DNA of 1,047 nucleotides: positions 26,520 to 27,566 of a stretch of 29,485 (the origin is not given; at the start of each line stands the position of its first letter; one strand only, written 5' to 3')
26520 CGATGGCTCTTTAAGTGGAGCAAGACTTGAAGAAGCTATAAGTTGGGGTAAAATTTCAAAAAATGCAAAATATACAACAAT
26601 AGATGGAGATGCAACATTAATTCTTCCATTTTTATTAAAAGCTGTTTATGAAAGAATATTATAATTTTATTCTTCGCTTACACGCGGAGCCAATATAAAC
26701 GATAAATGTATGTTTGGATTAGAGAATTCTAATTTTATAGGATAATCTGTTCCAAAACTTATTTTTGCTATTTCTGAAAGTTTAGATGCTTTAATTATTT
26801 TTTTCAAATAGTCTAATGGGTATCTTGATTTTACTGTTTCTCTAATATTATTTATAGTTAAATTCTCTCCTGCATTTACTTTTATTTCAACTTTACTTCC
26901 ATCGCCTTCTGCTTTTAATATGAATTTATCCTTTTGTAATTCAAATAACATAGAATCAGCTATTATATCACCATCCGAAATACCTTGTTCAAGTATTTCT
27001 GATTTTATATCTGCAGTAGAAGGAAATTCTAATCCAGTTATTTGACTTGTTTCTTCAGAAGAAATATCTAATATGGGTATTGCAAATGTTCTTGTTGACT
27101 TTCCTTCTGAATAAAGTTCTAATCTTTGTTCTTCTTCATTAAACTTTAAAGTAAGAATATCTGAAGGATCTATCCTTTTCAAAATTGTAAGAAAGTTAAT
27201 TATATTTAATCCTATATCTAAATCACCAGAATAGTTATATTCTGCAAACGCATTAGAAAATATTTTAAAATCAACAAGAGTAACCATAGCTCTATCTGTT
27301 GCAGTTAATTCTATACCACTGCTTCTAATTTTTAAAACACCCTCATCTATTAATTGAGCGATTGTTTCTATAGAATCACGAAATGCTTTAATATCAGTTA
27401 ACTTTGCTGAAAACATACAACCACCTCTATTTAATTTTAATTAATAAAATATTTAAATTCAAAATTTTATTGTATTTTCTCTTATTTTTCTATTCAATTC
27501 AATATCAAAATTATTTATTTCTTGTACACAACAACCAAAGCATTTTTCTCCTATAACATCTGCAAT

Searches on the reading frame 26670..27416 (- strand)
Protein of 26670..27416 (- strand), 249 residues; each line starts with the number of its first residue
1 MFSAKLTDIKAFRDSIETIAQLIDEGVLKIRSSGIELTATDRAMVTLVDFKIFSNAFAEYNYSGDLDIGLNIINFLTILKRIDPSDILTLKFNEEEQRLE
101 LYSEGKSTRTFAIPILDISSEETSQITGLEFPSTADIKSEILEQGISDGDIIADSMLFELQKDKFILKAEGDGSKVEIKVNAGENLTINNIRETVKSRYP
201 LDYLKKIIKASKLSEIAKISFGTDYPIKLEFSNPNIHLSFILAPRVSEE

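Call 44: find_encoding_contigs(protein=window:26670-27416:-, flank=10000, max_places=10)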
Protein window:26670-27416:- (249 aa): 9 contigs read that carry it; 3 places shown.
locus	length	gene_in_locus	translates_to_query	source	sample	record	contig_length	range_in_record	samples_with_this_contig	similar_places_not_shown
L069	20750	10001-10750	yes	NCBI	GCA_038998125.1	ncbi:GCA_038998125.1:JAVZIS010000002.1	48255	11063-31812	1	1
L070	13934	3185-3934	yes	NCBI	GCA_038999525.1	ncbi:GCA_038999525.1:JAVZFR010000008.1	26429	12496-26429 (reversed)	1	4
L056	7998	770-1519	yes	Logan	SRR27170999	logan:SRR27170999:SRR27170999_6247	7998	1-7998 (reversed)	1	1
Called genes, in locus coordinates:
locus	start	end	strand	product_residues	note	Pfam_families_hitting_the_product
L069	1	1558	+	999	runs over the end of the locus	-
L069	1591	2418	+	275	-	PF00025:Arf, PF01926:MMR_HSR1, PF02421:FeoB_N (weak), PF02824:TGS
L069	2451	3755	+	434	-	PF01368:DHH, PF27767:Arc_Cdc45 (weak), PF21763:DHH_CID, PF02272:DHHA1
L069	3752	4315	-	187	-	-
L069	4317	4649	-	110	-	PF01870:Hjc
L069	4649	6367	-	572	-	PF04675:DNA_ligase_A_N, PF01068:DNA_ligase_A_M, PF04679:DNA_ligase_A_C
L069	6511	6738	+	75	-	-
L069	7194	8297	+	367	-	-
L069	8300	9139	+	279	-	-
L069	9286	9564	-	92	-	-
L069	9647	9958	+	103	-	-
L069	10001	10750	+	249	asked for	PF00705:PCNA_N, PF02144:Rad1 (weak), PF02747:PCNA_C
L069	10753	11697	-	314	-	PF01916:DS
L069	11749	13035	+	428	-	PF21686:LigD_Prim-Pol (faint), PF01896:DNA_primase_S (weak), PF04104:DNA_primase_lrg (weak)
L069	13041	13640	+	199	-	PF05916:Sld5, PF22090:Gins51_C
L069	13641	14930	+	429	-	PF01336:tRNA_anti-codon, PF00152:tRNA-synt_2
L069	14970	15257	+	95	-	PF00935:Ribosomal_L44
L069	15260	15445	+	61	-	PF01667:Ribosomal_S27e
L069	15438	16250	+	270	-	PF00575:S1, PF07541:EIF_2_alpha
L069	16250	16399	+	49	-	PF04135:Nop10p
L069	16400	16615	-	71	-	PF01192:RNA_pol_Rpb6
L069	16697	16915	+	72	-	PF01423:LSM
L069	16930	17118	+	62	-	PF01907:Ribosomal_L37e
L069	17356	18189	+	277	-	PF01370:Epimerase, PF04321:RmlD_sub_bind, PF13460:NAD_binding_10, PF16363:GDP_Man_Dehyd (faint), PF01073:3Beta_HSD, PF02719:Polysacc_synt_2, PF07993:NAD_binding_4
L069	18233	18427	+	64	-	-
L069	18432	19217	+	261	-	PF00565:SNase, PF00932:LTD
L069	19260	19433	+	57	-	PF03911:Sec61_beta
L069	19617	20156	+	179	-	PF01864:CarS-like, PF01148:CTP_transf_1 (weak)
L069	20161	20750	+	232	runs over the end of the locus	PF02811:PHP, PF13263:PHP_C (weak)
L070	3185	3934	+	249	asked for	PF00705:PCNA_N, PF02144:Rad1 (weak), PF02747:PCNA_C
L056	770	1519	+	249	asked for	PF00705:PCNA_N, PF02144:Rad1 (weak), PF02747:PCNA_C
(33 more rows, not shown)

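Call 56: list_cluster_members(proteins=[window:20505-20720:-, window:26670-27416:-])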
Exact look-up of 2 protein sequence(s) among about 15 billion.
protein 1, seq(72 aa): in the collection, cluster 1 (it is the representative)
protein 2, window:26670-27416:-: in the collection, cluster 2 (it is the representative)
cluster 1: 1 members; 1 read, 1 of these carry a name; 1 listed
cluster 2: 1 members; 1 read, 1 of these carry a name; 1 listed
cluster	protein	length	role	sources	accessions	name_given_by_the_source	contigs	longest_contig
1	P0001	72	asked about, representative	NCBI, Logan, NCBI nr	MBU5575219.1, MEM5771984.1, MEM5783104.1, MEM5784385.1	MAG: LSM domain-containing protein [Candidatus Aenigmatarchaeota archaeon] | hypothetical protein [Candidatus Aenigmarchaeota archaeon]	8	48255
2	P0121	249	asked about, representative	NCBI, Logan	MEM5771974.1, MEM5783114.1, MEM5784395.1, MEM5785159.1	MAG: proliferating cell nuclear antigen (pcna) [Candidatus Aenigmatarchaeota archaeon]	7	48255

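Call 73: find_homologous_proteins(query=L069:1591-2415:+, max_evalue=1e-40)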
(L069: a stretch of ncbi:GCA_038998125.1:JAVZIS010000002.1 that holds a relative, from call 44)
Query L069:1591-2415:+ (275 aa): 1013 proteins with E <= 1e-40 among 2208 candidates; the best 120 are listed.
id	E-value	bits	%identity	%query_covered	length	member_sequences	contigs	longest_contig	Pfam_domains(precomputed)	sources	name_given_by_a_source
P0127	1.9e-174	596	100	100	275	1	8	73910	PF02824.28,PF01926.30,PF00025.28,PF02421.25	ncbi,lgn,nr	ncbi:MAG: TGS domain-containing protein [Candidatus Aenigmatarchaeota archaeon]|nr:TGS domain-contai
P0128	4.2e-114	398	66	100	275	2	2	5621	PF02824.28,PF01926.30,PF00025.28,PF02421.25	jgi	jgi:small GTP-binding protein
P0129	1.4e-112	393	64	99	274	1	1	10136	PF02824.28,PF01926.30,PF02421.25,PF00009.34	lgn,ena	-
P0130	2.2e-103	363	61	100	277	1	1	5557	PF02824.28,PF01926.30,PF00025.28,PF02421.25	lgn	-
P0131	2.8e-99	350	61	100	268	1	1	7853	PF02824.28,PF01926.30,PF00025.28,PF02421.25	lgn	-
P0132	3.5e-99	350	58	100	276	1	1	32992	PF02824.28,PF01926.30,PF02421.25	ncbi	ncbi:MAG: TGS domain-containing protein [Candidatus Aenigmatarchaeota archaeon]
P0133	2.0e-97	344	60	100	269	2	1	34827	PF02824.28,PF01926.30,PF00025.28,PF02421.25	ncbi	-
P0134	6.3e-97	342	61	100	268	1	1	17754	PF02824.28,PF01926.30,PF00025.28,PF02421.25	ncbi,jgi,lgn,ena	-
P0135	9.6e-97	342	60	100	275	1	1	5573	PF02824.28,PF01926.30,PF00025.28,PF09439.17,PF02421.25,PF06071.20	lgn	-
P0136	1.0e-96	341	60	100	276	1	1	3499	PF02824.28,PF01926.30,PF00025.28,PF02421.25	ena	-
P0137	3.5e-95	336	60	100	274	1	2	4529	PF02824.28,PF01926.30,PF02421.25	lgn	-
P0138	4.1e-95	336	60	100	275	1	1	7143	PF02824.28,PF01926.30,PF02421.25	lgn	-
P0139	5.5e-94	333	57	100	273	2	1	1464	PF02824.28,PF01926.30,PF00025.28,PF02421.25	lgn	-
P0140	1.0e-93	332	58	100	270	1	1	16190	PF02824.28,PF01926.30,PF02421.25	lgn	-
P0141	1.5e-93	331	59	100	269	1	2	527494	PF02824.28,PF01926.30,PF00025.28,PF02421.25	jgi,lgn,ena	jgi:hypothetical protein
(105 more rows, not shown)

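Call 74: find_encoding_contigs(protein=P0127, flank=10000, max_places=10)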
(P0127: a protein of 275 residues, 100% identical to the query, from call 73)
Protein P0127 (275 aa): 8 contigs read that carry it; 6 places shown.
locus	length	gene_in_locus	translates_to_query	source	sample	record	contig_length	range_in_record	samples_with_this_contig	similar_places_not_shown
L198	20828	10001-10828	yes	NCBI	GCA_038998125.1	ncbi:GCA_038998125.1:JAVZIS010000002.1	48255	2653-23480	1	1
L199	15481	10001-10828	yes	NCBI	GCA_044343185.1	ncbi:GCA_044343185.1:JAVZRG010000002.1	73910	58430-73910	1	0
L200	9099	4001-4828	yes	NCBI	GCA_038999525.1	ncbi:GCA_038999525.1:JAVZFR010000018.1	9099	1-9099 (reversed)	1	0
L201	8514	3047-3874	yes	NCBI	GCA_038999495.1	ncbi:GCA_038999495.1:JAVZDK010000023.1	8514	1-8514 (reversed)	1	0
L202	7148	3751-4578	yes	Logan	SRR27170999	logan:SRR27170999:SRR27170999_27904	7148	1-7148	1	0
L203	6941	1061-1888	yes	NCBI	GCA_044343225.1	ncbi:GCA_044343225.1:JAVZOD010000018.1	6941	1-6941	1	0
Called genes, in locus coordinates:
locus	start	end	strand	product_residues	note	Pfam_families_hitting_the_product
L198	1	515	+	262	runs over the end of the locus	PF01048:PNP_UDP_1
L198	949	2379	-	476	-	PF00587:tRNA-synt_2b, PF03129:HGTP_anticodon, PF09180:ProRS-C_1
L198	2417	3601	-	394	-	PF01645:Glu_synthase, PF01070:FMN_dh, PF00478:IMPDH, PF03060:NMO (weak)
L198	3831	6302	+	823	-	PF05048:NosD (weak), PF13229:Beta_helix, PF05048:NosD, PF13229:Beta_helix, PF07705:CARDB (weak)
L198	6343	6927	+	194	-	PF00891:Methyltransf_2 (weak), PF02384:N6_Mtase (weak), PF01170:UPF0020 (weak), PF05175:MTS, PF06325:PrmA, PF12847:Methyltransf_18 (weak), PF07669:Eco57I (weak), PF13847:Methyltransf_31, +2 more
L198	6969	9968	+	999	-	-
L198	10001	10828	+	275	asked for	PF00025:Arf, PF01926:MMR_HSR1, PF02421:FeoB_N (weak), PF02824:TGS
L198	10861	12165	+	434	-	PF01368:DHH, PF27767:Arc_Cdc45 (weak), PF21763:DHH_CID, PF02272:DHHA1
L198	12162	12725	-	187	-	-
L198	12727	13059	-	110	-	PF01870:Hjc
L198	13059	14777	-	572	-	PF04675:DNA_ligase_A_N, PF01068:DNA_ligase_A_M, PF04679:DNA_ligase_A_C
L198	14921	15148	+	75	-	-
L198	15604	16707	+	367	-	-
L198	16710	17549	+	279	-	-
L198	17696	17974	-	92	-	-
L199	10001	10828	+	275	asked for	PF00025:Arf, PF01926:MMR_HSR1, PF02421:FeoB_N (weak), PF02824:TGS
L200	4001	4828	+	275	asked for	PF00025:Arf, PF01926:MMR_HSR1, PF02421:FeoB_N (weak), PF02824:TGS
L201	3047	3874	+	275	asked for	PF00025:Arf, PF01926:MMR_HSR1, PF02421:FeoB_N (weak), PF02824:TGS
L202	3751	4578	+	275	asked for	PF00025:Arf, PF01926:MMR_HSR1, PF02421:FeoB_N (weak), PF02824:TGS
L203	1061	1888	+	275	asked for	PF00025:Arf, PF01926:MMR_HSR1, PF02421:FeoB_N (weak), PF02824:TGS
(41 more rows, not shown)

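Call 79: find_encoding_contigs(protein=P0129, flank=10000, max_places=3)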
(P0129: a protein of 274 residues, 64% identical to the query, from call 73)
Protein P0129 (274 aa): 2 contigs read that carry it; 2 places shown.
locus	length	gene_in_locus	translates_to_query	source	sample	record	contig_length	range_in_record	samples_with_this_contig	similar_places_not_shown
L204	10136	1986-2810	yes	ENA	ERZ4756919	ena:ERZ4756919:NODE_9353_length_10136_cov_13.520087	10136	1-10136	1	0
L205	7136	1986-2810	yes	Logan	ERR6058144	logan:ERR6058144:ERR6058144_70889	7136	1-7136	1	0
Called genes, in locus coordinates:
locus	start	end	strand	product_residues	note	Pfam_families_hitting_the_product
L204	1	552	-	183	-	PF01015:Ribosomal_S3Ae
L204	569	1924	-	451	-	PF01368:DHH, PF21763:DHH_CID, PF02272:DHHA1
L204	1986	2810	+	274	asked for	PF00009:GTP_EFTU (faint), PF01926:MMR_HSR1, PF02421:FeoB_N (weak), PF02824:TGS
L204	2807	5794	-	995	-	-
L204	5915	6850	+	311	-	-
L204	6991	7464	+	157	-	PF01936:NYN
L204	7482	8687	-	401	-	PF03463:eRF1_1, PF18854:baeRF_family10, PF03464:eRF1_2, PF18859:acVLRF1, PF03465:eRF1_3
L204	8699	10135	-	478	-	?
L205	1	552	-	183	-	PF01015:Ribosomal_S3Ae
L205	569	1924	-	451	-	PF01368:DHH, PF21763:DHH_CID, PF02272:DHHA1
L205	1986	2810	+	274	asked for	PF00009:GTP_EFTU (faint), PF01926:MMR_HSR1, PF02421:FeoB_N (weak), PF02824:TGS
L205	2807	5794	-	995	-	-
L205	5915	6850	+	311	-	-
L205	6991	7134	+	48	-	?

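Call 80: find_encoding_contigs(protein=P0128, flank=10000, max_places=3)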
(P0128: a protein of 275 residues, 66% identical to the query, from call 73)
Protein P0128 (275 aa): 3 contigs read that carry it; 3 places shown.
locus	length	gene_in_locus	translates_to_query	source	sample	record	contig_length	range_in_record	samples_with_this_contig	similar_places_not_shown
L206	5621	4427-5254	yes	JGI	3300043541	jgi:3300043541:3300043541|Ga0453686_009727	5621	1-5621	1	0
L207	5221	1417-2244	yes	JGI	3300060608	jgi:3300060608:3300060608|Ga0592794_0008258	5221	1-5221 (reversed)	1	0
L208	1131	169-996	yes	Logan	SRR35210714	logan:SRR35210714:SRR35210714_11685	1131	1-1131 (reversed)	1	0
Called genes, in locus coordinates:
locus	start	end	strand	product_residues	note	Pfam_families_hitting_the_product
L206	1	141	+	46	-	?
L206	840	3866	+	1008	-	PF07703:A2M_BRD (faint)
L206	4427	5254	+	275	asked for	PF00025:Arf, PF01926:MMR_HSR1, PF02421:FeoB_N (weak), PF02824:TGS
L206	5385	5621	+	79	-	?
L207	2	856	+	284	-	?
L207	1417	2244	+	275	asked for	PF00025:Arf, PF01926:MMR_HSR1, PF02421:FeoB_N (weak), PF02824:TGS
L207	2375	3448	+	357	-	PF13385:Laminin_G_3, PF02973:Sialidase (weak)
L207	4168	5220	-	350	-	?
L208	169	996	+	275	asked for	PF00025:Arf, PF01926:MMR_HSR1, PF02421:FeoB_N (weak), PF02824:TGS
